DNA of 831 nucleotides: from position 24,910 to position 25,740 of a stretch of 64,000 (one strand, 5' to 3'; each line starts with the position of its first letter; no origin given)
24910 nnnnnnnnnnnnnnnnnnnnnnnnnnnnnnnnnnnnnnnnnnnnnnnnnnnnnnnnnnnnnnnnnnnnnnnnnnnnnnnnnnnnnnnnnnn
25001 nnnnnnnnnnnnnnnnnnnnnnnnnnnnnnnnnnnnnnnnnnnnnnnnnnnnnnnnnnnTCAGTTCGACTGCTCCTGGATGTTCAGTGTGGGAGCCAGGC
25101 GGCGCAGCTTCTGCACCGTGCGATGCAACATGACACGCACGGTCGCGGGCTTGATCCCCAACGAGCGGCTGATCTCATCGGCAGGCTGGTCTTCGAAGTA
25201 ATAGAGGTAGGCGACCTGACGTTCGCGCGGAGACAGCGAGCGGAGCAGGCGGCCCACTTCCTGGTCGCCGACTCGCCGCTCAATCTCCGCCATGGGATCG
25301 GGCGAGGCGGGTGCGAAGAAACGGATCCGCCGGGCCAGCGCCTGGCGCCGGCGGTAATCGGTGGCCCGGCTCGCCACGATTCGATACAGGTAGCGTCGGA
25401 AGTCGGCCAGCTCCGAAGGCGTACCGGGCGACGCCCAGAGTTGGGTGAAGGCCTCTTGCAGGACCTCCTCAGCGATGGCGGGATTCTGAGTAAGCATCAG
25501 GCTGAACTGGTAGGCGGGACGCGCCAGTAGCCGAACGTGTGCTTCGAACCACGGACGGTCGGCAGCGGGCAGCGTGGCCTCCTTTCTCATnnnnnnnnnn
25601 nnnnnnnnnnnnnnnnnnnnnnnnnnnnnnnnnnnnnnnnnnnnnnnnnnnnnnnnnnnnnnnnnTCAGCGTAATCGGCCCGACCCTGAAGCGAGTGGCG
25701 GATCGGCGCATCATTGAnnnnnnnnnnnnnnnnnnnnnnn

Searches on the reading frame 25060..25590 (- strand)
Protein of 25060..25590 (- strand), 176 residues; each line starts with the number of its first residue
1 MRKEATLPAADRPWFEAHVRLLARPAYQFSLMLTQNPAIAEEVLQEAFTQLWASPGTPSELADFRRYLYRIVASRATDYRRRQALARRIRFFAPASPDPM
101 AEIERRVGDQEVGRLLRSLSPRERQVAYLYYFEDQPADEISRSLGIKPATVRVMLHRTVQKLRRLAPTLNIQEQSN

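Call 31: search_protein_families(library=pfam, max_evalue=0.000001, proteins=[window:25060-25590:-])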
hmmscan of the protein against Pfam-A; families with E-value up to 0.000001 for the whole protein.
window:25060-25590:- (176 aa): 3 families
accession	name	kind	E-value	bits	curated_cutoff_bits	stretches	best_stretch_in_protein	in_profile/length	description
PF08281.18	Sigma70_r4_2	-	6.7e-13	48.5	25.7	1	110-162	2-54/54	Sigma-70, region 4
PF04545.22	Sigma70_r4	-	1.7e-11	43.8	24.1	1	115-163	1-49/50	Sigma-70, region 4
PF04542.20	Sigma70_r2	-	9e-11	41.9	24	1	15-84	2-69/71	Sigma-70 region 2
